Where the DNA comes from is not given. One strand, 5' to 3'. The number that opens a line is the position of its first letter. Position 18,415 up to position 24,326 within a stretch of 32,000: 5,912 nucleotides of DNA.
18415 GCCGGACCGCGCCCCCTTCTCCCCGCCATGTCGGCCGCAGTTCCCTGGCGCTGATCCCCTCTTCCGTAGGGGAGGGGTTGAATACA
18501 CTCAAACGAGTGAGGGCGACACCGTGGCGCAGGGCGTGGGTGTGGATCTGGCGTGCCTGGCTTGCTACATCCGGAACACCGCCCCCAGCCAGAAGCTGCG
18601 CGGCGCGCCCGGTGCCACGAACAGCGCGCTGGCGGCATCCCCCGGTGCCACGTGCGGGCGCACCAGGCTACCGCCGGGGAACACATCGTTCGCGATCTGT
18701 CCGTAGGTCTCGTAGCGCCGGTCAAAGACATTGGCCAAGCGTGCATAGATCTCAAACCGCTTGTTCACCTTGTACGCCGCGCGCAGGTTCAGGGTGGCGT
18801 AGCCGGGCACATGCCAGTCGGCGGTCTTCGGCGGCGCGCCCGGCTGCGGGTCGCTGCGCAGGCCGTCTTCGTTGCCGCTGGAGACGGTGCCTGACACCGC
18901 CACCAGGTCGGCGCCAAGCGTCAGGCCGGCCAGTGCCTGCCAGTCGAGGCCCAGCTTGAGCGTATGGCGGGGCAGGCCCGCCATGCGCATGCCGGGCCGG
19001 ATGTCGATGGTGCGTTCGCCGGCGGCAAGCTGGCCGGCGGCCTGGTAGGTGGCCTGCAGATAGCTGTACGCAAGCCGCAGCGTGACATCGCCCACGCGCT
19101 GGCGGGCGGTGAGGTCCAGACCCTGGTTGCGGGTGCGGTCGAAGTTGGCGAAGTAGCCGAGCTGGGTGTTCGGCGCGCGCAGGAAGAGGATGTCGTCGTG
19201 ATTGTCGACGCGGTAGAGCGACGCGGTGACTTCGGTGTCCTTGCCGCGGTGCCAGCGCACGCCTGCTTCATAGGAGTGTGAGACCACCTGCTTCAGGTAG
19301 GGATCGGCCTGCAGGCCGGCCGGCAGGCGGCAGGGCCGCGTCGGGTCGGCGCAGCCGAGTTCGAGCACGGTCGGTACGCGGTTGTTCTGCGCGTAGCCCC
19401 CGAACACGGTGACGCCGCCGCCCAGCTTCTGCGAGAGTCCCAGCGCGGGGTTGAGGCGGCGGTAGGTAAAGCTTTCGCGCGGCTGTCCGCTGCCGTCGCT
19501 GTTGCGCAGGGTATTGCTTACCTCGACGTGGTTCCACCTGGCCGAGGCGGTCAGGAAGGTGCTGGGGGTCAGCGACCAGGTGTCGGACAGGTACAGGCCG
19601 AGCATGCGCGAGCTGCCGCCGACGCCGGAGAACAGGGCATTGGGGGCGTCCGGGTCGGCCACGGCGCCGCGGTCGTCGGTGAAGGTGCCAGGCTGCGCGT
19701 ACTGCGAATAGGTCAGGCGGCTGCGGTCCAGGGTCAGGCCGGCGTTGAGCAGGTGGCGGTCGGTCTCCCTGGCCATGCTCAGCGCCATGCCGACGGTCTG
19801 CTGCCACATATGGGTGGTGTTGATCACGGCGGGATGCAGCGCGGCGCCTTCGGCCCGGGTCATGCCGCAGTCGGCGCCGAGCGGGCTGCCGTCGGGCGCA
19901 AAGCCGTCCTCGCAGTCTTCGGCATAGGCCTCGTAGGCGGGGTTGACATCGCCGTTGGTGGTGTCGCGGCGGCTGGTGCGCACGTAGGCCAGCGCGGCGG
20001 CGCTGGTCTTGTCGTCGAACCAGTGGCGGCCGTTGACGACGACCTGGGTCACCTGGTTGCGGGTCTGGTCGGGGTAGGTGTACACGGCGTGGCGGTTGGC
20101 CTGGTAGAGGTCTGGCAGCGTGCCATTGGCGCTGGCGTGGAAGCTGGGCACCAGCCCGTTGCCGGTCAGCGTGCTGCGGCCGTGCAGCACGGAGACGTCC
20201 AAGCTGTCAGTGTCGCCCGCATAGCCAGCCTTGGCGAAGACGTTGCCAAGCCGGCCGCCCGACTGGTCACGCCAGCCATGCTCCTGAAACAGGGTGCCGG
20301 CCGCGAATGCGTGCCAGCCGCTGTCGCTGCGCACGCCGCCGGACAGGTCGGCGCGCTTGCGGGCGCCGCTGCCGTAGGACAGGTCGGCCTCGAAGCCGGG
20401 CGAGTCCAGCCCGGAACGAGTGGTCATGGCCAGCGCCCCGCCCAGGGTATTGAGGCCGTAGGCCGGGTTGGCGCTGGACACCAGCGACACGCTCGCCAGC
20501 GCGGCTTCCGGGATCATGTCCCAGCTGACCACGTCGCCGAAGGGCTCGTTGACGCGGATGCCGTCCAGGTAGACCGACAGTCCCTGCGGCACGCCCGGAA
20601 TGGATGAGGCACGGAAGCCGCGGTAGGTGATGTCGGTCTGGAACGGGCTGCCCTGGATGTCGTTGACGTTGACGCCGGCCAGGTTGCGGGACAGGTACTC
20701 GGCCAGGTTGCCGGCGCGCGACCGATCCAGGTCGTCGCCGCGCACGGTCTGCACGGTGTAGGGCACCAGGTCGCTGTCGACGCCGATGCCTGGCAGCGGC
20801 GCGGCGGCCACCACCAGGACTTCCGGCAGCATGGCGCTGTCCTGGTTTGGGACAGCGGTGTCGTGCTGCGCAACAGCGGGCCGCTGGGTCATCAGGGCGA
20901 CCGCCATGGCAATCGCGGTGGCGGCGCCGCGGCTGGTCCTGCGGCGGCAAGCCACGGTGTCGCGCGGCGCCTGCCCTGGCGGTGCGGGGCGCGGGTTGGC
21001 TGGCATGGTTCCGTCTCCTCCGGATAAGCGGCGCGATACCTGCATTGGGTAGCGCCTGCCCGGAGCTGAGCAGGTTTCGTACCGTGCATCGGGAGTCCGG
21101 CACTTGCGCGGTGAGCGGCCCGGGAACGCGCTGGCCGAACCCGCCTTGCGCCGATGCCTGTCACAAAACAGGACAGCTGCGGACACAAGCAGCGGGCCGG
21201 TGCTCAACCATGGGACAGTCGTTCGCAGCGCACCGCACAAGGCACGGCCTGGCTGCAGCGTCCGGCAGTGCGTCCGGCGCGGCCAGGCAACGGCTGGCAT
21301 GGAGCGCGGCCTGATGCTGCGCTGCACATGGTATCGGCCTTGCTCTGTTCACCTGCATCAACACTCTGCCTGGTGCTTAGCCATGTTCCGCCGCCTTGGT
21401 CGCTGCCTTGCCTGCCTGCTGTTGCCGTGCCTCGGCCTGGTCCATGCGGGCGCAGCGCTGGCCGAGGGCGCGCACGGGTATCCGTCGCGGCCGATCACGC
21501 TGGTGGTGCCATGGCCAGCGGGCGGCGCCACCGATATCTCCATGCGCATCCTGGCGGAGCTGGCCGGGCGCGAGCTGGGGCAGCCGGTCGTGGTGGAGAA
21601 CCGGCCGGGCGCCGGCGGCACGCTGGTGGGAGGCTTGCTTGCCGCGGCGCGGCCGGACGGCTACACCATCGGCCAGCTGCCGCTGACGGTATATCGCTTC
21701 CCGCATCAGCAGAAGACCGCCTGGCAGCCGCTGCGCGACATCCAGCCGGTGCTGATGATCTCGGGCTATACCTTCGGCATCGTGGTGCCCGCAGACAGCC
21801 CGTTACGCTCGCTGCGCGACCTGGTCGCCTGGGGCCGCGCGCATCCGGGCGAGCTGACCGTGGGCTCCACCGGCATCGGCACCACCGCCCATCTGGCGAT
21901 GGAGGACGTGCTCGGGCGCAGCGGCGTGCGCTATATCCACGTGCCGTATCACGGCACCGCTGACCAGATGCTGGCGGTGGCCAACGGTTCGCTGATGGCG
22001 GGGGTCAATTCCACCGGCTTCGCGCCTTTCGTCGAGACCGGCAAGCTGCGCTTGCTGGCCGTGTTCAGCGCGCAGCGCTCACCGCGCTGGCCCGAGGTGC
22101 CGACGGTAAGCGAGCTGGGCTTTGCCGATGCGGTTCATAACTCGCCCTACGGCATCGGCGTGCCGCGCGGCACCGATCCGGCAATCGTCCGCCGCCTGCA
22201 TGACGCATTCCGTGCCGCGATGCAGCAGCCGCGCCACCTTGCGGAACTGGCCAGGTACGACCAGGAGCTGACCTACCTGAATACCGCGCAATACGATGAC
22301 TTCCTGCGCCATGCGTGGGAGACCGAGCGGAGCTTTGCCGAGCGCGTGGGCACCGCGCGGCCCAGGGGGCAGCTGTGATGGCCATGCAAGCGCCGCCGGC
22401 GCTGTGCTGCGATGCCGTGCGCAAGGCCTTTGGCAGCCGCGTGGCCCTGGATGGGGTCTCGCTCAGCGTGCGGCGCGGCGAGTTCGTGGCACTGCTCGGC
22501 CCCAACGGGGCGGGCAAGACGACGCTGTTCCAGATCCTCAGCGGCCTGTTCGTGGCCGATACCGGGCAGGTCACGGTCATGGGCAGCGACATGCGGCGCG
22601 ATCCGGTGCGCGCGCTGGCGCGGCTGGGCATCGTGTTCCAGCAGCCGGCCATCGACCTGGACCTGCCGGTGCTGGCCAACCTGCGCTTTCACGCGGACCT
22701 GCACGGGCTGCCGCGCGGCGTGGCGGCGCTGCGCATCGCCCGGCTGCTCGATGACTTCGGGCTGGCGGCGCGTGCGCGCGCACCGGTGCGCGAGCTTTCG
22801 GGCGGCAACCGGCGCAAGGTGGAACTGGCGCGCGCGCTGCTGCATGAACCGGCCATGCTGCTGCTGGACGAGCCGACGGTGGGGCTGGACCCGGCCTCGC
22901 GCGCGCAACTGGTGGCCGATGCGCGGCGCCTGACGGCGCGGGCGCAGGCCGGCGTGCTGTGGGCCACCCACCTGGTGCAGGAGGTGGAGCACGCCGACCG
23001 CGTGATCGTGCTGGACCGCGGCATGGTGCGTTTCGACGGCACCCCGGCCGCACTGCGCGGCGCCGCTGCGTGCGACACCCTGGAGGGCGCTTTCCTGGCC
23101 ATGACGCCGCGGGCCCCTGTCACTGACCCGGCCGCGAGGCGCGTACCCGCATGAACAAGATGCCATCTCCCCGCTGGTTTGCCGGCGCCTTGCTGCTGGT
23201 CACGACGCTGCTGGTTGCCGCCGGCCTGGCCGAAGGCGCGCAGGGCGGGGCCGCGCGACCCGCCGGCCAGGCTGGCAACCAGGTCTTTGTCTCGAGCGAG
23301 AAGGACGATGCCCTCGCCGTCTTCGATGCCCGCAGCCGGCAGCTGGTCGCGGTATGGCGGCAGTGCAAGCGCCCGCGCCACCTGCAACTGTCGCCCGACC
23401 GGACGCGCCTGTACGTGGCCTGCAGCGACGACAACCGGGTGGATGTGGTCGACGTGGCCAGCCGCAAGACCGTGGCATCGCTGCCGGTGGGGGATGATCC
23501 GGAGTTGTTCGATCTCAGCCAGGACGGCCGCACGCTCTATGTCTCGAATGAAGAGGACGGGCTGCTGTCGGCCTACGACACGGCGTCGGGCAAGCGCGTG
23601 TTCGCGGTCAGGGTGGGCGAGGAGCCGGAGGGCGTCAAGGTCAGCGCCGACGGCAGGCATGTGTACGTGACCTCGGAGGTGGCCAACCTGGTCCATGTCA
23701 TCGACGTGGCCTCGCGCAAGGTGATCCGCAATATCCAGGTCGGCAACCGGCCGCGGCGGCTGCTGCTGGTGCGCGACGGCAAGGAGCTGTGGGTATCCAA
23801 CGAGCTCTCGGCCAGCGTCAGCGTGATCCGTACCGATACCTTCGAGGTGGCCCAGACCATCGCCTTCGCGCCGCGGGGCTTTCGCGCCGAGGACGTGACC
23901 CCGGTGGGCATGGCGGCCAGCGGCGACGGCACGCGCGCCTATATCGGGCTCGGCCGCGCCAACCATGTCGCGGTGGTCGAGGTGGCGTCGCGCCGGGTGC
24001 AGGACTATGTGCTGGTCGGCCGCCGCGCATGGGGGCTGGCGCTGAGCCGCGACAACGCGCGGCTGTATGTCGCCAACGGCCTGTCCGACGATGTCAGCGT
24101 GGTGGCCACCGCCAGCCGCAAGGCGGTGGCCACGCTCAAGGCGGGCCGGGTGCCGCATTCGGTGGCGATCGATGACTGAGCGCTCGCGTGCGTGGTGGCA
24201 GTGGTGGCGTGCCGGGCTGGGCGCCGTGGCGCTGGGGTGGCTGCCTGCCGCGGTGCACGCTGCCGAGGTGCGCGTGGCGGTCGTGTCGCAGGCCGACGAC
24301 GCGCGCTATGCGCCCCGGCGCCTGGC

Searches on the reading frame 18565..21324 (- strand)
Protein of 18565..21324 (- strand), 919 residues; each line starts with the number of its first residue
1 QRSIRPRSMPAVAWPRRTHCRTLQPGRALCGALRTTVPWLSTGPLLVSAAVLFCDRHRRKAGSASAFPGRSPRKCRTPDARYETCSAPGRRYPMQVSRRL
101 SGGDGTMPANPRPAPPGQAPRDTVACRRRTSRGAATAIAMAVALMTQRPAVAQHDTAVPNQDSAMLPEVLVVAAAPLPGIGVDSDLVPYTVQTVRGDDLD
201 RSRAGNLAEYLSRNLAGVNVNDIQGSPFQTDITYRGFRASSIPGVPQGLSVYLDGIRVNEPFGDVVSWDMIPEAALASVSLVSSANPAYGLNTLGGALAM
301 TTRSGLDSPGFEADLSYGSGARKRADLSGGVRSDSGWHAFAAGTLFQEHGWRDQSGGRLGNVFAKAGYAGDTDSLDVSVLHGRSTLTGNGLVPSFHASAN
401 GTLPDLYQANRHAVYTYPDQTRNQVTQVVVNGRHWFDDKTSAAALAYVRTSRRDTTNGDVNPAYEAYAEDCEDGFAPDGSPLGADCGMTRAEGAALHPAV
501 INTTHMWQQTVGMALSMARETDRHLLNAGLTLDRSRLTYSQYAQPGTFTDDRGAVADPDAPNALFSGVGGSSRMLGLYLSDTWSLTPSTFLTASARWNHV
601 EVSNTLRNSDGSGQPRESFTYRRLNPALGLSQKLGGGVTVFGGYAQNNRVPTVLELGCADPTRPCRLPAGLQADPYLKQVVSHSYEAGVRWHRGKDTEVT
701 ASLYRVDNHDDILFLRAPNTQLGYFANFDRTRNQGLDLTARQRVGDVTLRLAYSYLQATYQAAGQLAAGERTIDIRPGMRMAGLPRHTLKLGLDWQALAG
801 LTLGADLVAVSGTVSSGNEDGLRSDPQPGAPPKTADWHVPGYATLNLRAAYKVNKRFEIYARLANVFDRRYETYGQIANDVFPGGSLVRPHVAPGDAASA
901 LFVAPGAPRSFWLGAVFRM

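Call 33: search_protein_families(library=pfam, proteins=[window:18565-21324:-], max_evalue=0.00001)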
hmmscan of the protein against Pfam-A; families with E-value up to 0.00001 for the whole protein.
window:18565-21324:- (919 aa): 2 families
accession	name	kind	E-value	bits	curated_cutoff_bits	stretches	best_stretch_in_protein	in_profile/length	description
PF00593.30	TonB_dep_Rec_b-barrel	-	3.1e-40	139.8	27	1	390-866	38-436/436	TonB dependent receptor-like, beta-barrel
PF07715.20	Plug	-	7.7e-14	52.5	23.9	1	187-297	5-107/107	TonB-dependent Receptor Plug Domain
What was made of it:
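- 18565..21327 (-): TonB-dependent receptor, upstream on the opposite strand (a TctC-family gene lies between it and the operon). Listed as context. Pfam Plug plus TonB_dep_Rec (call 33).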

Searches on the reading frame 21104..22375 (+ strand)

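Call 33: search_protein_families(library=pfam, proteins=[window:21104-22375:+], max_evalue=0.00001)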
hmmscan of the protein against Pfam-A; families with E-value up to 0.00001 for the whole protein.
window:21104-22375:+ (424 aa): 1 family
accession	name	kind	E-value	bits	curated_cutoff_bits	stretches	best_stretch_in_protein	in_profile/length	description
PF03401.19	TctC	-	1.5e-72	244.8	27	1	148-409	3-266/274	Tripartite tricarboxylate transporter family receptor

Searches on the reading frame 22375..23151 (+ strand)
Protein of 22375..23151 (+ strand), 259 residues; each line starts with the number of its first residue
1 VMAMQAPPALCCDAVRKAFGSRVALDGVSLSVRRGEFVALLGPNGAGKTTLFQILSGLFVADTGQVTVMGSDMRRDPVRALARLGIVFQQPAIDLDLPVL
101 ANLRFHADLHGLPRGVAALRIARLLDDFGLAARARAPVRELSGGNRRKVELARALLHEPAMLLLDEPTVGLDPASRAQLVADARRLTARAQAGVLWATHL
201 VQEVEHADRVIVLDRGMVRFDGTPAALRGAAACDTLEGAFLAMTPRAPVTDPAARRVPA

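Call 4: search_protein_families(library=ncbifam, proteins=[window:22375-23151:+], max_evalue=0.001)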
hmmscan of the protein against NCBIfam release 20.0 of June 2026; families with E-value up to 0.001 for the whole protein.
window:22375-23151:+ (259 aa): 189 families (the best 25 are shown)
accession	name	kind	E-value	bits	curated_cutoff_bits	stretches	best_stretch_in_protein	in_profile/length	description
TIGR03864.1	PQQ_ABC_ATP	hypoth_equivalog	3.3e-101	337.7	302.25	1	9-244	1-236/236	ABC transporter, ATP-binding subunit, PQQ-dependent alcohol dehydrogenase system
TIGR01188.1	drrA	subfamily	2.3e-60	204.5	312.45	1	17-236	1-220/302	daunorubicin resistance ABC transporter, ATP-binding protein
NF033858.1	ABC2_perm_RbbA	equivalog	5.6e-49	166.8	1050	1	8-245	265-502/909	ribosome-associated ATPase/putative transporter RbbA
NF010060.0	PRK13537.1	equivalog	1.8e-45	155.2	521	1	9-237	15-244/314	nodulation factor ABC transporter ATP-binding protein NodI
TIGR03522.1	GldA_ABC_ATP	equivalog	3.7e-44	151.4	402.6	1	13-230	6-222/301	gliding motility-associated ABC transporter ATP-binding subunit GldA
TIGR04406.1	LPS_export_lptB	equivalog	3.6e-43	147.6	240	1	10-227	2-222/239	LPS export ABC transporter ATP-binding protein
TIGR03265.1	PhnT2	equivalog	5e-43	147.7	457.7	1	10-226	5-221/353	putative 2-aminoethylphosphonate ABC transporter ATP-binding protein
TIGR04520.1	ECF_ATPase_1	equivalog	2.2e-42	145.3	315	1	21-227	14-223/269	energy-coupling factor transporter ATPase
NF010059.0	PRK13536.1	equivalog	6.4e-42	143.5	549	1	13-236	47-271/342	nodulation factor ABC transporter ATP-binding protein NodI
TIGR01288.1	nodI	equivalog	2.5e-41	141.7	424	1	14-238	9-234/303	nodulation factor ABC transporter ATP-binding protein NodI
TIGR04521.1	ECF_ATPase_2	equivalog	3.1e-40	138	330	1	22-227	18-232/279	energy-coupling factor transporter ATPase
TIGR00968.1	3a0106s01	subfamily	1.4e-39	136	342.75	1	13-229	4-220/237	sulfate ABC transporter ATP-binding protein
NF010156.0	PRK13635.1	equivalog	1.5e-37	129.3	392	1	21-226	19-226/279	energy-coupling factor ABC transporter ATP-binding protein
NF010068.0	PRK13548.1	equivalog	1.9e-36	125.5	261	1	10-226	6-229/261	heme ABC transporter ATP-binding protein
NF006987.0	PRK09452.1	equivalog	3.8e-36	124.6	482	1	10-226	18-234/378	spermidine/putrescine ABC transporter ATP-binding protein PotA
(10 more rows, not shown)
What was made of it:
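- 22315..23154 (+): ABC transporter ATP-binding subunit, PedA1-like. The likely start is near 22375. TIGR03864 PQQ_ABC_ATP, 338 bits against a cut-off of 302 (call 4).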

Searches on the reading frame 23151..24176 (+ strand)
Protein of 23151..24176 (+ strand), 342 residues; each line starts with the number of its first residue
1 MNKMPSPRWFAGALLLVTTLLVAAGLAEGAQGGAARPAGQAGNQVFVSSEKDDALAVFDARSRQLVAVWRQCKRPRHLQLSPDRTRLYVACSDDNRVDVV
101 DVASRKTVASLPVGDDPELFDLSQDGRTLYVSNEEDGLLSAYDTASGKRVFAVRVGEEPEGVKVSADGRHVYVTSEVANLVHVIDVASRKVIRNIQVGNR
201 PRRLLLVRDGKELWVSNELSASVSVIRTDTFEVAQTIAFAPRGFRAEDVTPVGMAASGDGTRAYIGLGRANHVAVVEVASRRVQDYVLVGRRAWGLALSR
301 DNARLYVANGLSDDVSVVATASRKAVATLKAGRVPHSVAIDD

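Call 4: search_protein_families(library=ncbifam, proteins=[window:23151-24176:+], max_evalue=0.001)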
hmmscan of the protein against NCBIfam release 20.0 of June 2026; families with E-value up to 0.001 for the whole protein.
window:23151-24176:+ (342 aa): 14 families
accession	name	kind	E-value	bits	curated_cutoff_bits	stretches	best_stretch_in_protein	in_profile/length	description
TIGR03866.1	PQQ_ABC_repeats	subfamily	4.5e-96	321.6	287.3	1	40-340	8-308/310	PQQ-dependent catabolism-associated beta-propeller protein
TIGR02276.1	beta_rpt_yvtn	repeat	2.4e-49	165.1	27.85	4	167-205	2-40/42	beta-propeller repeat protein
NF052340.1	hydrazine_beta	equivalog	5.7e-42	144.1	560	4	67-174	27-134/372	hydrazine synthase subunit beta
NF052342.1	hydrazine_BC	exception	1.7e-28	99.2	1250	3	71-186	37-154/690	hydrazine synthase subunit beta-gamma fusion subunit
NF052460.1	L-NosZ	equivalog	2.3e-23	82.5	700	1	81-314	51-281/480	clade III lactonase-type nitrous-oxide reductase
NF052280.1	7_blade_YncE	equivalog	5.2e-21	74.8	400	3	40-133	225-317/338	7-bladed beta-propeller protein YncE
TIGR03907.1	QH_beta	equivalog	4.9e-14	52.2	223.2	2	92-175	8-99/338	quinohemoprotein amine dehydrogenase subunit beta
NF038117.1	choice_anch_I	subfamily_domain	2.1e-13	50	300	1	84-294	10-220/458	choice-of-anchor I family protein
NF048007.1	MmpL3Stblzr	equivalog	2e-11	43.7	600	1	45-279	105-337/366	MmpL3/TtfA transport complex stabilizer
NF008258.1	PRK11028.1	equivalog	1e-06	28.1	370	1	45-247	5-228/330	6-phosphogluconolactonase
NF050136.1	PGL_lacton_Staph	exception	1.5e-05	24.2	500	0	193-279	183-270/341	6-phosphogluconolactonase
NF052453.1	MthilOxMtoX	equivalog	6.5e-05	21.5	650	0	121-177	295-354/408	methanethiol oxidase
NF038015.2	AztD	exception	8.9e-05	21.4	400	0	165-204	312-351/356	zinc metallochaperone AztD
TIGR02658.1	TTQ_MADH_Hv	equivalog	0.00057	18.8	454.45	0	141-202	289-352/358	methylamine dehydrogenase (amicyanin) large subunit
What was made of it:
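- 23151..24179 (+): Periplasmic YVTN beta-propeller protein, PedA2-like. Its start overlaps the previous stop. TIGR03866, 322 bits against a cut-off of 287 (call 4).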
